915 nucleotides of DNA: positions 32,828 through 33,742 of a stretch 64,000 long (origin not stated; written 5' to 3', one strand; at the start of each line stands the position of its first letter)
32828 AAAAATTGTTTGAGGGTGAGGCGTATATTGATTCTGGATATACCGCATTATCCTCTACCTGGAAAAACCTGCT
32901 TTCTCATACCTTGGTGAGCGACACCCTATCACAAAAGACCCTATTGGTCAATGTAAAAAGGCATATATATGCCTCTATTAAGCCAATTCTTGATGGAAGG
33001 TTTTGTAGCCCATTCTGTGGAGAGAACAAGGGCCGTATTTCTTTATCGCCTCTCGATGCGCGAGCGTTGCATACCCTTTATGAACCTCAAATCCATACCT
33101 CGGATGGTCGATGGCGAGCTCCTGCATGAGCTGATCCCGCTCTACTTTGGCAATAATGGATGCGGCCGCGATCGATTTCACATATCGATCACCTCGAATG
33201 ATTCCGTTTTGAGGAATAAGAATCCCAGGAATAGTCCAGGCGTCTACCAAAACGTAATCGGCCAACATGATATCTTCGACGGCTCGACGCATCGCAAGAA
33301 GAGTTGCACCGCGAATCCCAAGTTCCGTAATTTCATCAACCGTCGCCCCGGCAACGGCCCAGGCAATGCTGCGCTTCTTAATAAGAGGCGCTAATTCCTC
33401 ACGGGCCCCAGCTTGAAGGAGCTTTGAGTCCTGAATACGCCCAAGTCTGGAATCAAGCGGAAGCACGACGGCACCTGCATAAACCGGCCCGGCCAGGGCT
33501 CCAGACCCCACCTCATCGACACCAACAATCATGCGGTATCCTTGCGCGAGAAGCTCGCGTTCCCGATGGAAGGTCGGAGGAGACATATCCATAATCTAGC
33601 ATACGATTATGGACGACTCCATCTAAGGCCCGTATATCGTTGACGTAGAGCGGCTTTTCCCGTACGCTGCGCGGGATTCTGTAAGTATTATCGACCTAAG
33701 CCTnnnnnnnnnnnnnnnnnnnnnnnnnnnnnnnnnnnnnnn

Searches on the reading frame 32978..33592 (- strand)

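Call 18: search_protein_families(library=pfam, proteins=[window:32978-33592:-], max_evalue=0.001)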
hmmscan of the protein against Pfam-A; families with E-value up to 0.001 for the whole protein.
window:32978-33592:- (204 aa): 1 family
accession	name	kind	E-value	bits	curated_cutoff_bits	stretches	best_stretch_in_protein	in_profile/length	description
PF01351.25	RNase_HII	-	1.7e-32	113.3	25.8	1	23-198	1-198/199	Ribonuclease HII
